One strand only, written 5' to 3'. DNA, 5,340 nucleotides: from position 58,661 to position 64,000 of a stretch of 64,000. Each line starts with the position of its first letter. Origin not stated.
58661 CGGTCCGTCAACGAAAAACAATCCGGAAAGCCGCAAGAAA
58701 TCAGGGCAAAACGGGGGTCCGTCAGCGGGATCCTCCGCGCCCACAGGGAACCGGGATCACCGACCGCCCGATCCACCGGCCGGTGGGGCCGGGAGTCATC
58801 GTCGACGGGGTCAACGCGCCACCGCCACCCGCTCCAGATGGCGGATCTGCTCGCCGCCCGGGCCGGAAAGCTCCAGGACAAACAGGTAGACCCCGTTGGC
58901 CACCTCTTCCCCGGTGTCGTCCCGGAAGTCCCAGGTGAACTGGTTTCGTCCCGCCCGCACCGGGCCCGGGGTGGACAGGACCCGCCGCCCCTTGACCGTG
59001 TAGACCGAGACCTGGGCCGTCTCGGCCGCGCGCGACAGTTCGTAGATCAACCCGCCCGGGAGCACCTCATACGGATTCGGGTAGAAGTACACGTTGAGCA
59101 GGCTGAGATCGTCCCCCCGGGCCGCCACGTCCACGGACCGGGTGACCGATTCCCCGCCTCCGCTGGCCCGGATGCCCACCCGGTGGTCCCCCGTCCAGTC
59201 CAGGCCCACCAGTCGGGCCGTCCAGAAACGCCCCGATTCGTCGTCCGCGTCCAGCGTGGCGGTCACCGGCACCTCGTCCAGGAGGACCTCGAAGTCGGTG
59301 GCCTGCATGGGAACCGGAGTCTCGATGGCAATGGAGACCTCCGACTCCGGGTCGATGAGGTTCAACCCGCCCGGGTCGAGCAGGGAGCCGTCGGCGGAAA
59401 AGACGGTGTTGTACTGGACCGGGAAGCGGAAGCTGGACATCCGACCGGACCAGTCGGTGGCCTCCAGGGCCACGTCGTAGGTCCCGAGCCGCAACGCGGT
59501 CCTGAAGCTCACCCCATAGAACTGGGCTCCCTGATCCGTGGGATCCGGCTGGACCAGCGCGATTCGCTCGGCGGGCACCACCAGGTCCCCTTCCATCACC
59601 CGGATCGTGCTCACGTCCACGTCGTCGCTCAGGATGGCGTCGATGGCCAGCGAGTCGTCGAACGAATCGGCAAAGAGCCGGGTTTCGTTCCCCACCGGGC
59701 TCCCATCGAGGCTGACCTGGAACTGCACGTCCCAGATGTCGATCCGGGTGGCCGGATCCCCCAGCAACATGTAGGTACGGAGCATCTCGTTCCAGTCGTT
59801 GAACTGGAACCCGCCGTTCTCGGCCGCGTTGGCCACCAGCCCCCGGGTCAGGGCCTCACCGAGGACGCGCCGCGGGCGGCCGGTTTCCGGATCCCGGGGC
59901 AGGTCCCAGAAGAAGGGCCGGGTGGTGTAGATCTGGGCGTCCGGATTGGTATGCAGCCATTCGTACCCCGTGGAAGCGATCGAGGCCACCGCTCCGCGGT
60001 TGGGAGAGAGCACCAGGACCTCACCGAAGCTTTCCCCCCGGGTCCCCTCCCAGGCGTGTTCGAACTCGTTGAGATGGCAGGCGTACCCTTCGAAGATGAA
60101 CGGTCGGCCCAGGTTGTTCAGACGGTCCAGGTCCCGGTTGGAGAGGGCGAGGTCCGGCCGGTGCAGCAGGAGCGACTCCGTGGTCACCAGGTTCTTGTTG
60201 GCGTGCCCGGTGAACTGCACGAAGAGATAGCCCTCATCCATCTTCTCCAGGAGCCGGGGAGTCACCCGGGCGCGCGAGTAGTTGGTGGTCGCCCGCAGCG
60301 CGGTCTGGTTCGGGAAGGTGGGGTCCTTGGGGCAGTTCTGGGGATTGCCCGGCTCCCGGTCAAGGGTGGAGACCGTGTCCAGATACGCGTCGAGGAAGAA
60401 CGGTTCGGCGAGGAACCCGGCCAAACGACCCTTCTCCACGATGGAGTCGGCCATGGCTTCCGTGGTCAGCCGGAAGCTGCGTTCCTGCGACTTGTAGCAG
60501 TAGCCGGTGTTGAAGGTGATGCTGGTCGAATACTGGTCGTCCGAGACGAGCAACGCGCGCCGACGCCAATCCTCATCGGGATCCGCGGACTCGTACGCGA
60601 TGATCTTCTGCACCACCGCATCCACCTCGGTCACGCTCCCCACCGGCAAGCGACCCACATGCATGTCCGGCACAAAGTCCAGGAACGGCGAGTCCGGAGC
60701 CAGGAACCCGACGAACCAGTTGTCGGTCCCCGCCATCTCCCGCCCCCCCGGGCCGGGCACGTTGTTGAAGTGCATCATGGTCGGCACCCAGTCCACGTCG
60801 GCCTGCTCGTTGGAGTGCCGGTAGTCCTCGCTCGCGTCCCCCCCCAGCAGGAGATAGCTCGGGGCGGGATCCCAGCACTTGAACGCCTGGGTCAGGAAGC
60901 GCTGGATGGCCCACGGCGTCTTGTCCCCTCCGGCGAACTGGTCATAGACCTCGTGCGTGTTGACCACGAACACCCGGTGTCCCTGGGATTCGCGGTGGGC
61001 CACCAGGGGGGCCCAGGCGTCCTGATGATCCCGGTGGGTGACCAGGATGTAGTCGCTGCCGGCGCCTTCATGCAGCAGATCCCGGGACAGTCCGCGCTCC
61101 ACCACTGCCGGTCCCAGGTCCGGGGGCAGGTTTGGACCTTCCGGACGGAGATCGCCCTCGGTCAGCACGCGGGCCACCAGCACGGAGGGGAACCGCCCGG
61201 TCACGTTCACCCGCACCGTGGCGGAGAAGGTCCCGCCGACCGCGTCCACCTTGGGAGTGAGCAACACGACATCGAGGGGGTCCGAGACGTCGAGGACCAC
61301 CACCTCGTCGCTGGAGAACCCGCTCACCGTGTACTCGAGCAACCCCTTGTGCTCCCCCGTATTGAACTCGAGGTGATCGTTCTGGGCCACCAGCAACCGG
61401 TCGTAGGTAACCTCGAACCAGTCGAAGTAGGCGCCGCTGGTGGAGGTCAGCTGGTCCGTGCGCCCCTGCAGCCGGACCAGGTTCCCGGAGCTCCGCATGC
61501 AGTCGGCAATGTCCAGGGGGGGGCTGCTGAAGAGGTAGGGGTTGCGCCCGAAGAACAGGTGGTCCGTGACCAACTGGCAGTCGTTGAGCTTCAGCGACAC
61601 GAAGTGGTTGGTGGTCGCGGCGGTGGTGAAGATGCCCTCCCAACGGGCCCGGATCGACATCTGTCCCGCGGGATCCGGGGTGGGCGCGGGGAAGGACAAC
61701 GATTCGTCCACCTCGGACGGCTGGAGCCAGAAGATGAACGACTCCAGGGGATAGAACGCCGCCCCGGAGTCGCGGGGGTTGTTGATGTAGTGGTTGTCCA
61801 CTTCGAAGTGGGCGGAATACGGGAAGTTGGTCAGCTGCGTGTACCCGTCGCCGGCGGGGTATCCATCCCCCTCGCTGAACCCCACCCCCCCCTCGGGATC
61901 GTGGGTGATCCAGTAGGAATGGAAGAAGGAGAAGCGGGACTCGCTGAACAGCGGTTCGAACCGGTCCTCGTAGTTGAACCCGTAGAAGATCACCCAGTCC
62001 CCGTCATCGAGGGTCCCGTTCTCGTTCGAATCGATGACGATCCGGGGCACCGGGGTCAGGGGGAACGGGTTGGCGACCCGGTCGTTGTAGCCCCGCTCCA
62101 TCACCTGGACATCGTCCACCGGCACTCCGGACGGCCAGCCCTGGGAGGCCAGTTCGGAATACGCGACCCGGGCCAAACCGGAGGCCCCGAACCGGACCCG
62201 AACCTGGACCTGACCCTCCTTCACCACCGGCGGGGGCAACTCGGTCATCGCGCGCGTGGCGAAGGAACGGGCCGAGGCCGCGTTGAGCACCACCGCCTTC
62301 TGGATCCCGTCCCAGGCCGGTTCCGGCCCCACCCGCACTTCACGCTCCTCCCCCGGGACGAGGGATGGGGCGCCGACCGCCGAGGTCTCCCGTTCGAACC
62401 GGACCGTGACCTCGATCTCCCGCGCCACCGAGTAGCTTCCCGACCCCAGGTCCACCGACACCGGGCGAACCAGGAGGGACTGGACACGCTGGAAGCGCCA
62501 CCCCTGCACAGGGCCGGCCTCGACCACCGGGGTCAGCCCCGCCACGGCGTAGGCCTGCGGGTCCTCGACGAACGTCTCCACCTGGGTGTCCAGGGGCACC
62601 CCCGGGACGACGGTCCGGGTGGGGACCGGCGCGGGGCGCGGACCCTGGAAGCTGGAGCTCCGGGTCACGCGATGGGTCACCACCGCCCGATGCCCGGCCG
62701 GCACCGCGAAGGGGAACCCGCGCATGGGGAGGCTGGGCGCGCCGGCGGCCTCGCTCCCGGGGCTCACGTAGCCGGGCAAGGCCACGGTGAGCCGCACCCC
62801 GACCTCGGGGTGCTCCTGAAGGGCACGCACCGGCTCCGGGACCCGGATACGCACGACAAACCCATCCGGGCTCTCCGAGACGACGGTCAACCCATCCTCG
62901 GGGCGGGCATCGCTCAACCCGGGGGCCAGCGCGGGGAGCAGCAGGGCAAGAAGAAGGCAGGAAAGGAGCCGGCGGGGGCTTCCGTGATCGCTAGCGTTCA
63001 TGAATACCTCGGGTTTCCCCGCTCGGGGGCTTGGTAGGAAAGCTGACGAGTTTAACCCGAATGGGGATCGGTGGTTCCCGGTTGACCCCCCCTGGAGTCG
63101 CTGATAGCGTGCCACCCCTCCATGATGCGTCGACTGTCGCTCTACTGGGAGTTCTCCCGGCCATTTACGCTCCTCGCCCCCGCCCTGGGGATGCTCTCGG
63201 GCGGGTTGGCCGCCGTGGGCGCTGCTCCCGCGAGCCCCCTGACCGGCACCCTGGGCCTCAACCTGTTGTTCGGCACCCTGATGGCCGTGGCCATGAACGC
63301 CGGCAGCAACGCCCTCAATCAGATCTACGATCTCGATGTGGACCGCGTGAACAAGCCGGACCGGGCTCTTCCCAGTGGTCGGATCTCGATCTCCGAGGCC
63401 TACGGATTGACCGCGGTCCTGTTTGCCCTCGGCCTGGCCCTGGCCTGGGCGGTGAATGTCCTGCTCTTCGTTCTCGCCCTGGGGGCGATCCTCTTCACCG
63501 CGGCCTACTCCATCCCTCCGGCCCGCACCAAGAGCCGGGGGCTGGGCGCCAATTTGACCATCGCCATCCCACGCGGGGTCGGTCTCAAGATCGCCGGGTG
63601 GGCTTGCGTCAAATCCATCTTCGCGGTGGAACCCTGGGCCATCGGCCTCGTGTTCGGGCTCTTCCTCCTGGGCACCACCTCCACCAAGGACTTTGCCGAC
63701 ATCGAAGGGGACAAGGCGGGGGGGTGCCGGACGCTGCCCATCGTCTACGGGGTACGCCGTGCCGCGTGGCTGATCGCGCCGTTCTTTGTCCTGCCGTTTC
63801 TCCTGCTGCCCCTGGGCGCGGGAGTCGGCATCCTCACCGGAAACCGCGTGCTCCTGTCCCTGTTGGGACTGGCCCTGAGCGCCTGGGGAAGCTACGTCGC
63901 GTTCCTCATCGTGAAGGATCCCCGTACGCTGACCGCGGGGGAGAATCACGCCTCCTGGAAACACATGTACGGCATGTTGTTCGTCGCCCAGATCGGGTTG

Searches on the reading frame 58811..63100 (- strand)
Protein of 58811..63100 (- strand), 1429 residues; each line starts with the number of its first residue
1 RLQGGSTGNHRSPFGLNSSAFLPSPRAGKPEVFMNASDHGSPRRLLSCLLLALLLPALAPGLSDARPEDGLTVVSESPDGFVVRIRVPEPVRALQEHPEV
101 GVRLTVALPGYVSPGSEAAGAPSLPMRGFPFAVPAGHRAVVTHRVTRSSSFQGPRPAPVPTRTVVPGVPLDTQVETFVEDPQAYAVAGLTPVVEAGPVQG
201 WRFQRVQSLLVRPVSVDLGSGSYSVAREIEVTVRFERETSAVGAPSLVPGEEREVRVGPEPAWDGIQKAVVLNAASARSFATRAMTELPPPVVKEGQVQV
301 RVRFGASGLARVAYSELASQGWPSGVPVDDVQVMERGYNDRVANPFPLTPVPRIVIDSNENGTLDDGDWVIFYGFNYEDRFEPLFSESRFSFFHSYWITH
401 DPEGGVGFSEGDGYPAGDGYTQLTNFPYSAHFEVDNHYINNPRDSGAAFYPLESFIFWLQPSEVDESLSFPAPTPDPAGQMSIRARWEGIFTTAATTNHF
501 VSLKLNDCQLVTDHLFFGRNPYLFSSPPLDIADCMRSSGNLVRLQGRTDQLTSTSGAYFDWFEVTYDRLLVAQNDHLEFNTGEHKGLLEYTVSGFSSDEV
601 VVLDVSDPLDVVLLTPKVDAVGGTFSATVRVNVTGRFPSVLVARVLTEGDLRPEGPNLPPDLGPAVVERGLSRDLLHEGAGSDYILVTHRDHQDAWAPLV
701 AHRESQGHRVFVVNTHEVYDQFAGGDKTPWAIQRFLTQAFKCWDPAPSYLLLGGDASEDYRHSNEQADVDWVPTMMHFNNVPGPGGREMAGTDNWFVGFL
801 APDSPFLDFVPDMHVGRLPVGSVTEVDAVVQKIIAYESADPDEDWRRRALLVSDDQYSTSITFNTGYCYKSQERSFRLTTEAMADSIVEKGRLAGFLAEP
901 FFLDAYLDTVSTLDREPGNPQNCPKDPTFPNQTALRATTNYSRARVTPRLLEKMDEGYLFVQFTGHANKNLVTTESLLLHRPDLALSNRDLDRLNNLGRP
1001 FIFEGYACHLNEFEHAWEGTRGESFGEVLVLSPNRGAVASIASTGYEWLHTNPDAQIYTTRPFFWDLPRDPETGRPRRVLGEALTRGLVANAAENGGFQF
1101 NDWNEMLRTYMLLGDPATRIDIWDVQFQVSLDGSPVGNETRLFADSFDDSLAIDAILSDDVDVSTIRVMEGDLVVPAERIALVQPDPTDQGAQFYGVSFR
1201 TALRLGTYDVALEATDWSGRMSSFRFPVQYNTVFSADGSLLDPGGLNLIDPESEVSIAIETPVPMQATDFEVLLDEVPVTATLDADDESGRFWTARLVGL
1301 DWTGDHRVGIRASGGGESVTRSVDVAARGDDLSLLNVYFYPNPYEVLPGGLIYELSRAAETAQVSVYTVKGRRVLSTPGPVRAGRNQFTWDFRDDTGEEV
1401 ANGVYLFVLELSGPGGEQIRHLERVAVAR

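Call 20: search_protein_families(library=pfam, proteins=[window:58811-63100:-], max_evalue=1)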
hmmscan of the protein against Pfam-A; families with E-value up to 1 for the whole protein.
window:58811-63100:- (1429 aa): 2 families
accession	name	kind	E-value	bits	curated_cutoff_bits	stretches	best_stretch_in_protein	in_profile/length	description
PF01364.23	Peptidase_C25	-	3.7e-67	227.6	23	1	684-1119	1-373/374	Peptidase family C25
PF13860.13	FlgD_ig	-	8e-09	35.8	27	1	1348-1410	11-74/79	FlgD Ig-like domain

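Call 48: search_protein_families(library=ncbifam, proteins=[window:58811-62956:-], max_evalue=0.001)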
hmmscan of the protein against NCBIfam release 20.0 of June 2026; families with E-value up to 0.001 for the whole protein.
window:58811-62956:- (1381 aa): 4 families
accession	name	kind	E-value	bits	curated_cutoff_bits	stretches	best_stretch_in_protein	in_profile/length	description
NF033707.1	T9SS_sortase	equivalog_domain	1.3e-52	178.7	420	3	252-809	8-540/1095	type IX secretion system sortase PorU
NF052324.1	PorU_rel_Nterm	equivalog_domain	1.3e-30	106.3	450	1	250-804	31-567/879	putative type IX secretion system sortase PorU2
NF052228.1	T9SS_PorZ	equivalog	0.00011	20.8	260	1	1284-1359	670-738/757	type IX secretion system anionic LPS delivery protein PorZ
NF005176.1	PRK06655.1-1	equivalog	0.00016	21.7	230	1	1306-1366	91-152/197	flagellar hook assembly protein FlgD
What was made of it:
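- On Type IX secretion sortase PorU (the neighbouring C25 gene): Peptidase_C25 and FlgD_ig domains are present (calls 20, 48).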

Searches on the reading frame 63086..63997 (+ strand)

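Call 48: search_protein_families(library=ncbifam, proteins=[window:63086-63997:+], max_evalue=0.001)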
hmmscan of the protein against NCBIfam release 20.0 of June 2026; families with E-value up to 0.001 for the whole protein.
window:63086-63997:+ (304 aa): 36 families (the best 25 are shown)
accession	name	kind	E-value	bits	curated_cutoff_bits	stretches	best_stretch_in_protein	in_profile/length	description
NF009523.0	PRK12884.1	equivalog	5e-36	124.3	269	1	58-300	37-271/279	prenyltransferase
NF005742.0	PRK07566.1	equivalog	1.3e-33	116.5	313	1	14-240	25-249/315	chlorophyll synthase ChlG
TIGR01476.1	chlor_syn_BchG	subfamily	1.6e-30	106.6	212.3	1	22-231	5-211/283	(bacterio)chlorophyll synthase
NF009525.0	PRK12887.1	equivalog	5.1e-27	95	226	1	11-260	8-262/310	homogentisate phytyltransferase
NF009521.0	PRK12882.1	equivalog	6e-27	94.6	296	1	17-243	5-220/280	geranylgeranylglycerol-phosphate geranylgeranyltransferase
NF009522.0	PRK12883.1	equivalog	4e-25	88.9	353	1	22-286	8-254/279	geranylgeranylglycerol-phosphate geranylgeranyltransferase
TIGR01475.1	ubiA_other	subfamily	1e-19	71.1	180.8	1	60-275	38-248/282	UbiA-like polyprenyltransferase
TIGR02056.1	ChlG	equivalog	4.3e-18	65.9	436.45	1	72-230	68-232/306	chlorophyll synthase ChlG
NF009513.0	PRK12872.1-3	equivalog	7.3e-18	65.1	288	1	60-238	55-228/293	prenyltransferase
NF035940.1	prenyl_rel_EboC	equivalog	5.8e-16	58.7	250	1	40-198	21-174/292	UbiA-like protein EboC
NF009058.0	PRK12392.1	subfamily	6.6e-16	58.3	494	1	16-236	13-237/333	bacteriochlorophyll c synthase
NF009512.0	PRK12872.1-1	equivalog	1.6e-13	50.9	278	2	65-126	46-107/303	geranylgeranylglycerol-phosphate geranylgeranyltransferase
TIGR01473.1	cyoE_ctaB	equivalog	6.6e-13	49.1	210.3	1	46-281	23-255/281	heme o synthase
NF009526.0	PRK12888.1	equivalog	5.6e-12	45.7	364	1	59-272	53-259/301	4-hydroxybenzoate octaprenyltransferase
NF041586.1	MqnP_DT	exception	2e-09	37.6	430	1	60-252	36-224/277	menaquinone biosynthesis prenyltransferase MqnP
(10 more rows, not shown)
